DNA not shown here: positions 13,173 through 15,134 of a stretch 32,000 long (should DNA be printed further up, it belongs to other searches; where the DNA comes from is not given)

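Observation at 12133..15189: Compact cassette of small ORF, radical SAM enzyme and MFS exporter: candidate uncharacterised modified-peptide (RiPP-like) system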

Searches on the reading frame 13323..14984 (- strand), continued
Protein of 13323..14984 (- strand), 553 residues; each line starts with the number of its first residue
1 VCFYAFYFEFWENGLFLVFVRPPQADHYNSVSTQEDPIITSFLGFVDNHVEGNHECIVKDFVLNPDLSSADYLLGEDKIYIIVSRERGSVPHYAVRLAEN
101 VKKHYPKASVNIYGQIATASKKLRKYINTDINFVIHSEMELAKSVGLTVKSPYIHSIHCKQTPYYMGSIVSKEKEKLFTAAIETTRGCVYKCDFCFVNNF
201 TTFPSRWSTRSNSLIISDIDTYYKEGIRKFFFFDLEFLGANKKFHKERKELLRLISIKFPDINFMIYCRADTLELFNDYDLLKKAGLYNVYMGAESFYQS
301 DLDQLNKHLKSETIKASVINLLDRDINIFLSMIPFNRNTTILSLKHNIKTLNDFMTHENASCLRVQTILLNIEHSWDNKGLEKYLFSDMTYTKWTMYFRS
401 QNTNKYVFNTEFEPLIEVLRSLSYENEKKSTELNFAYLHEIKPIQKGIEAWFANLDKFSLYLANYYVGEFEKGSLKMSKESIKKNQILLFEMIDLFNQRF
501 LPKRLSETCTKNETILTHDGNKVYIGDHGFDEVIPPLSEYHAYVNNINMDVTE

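Call 51: search_solved_structures(query=A1, max_evalue=0.01, show_alignments=1)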
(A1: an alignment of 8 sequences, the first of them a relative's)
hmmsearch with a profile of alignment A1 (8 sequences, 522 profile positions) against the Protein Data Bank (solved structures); distinct sequences matched with E-value up to 0.01: 3.
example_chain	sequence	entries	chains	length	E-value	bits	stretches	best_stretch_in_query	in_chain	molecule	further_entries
5ul2_A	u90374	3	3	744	2e-09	40.1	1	159-335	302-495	OxsB protein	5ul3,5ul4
9ccb_A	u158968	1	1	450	6e-08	35.2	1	150-316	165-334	Radical SAM core domain-containing protein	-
9n1b_A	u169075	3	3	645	0.00086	21.5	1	155-183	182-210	Radical SAM protein | Radical SAM enzyme CysS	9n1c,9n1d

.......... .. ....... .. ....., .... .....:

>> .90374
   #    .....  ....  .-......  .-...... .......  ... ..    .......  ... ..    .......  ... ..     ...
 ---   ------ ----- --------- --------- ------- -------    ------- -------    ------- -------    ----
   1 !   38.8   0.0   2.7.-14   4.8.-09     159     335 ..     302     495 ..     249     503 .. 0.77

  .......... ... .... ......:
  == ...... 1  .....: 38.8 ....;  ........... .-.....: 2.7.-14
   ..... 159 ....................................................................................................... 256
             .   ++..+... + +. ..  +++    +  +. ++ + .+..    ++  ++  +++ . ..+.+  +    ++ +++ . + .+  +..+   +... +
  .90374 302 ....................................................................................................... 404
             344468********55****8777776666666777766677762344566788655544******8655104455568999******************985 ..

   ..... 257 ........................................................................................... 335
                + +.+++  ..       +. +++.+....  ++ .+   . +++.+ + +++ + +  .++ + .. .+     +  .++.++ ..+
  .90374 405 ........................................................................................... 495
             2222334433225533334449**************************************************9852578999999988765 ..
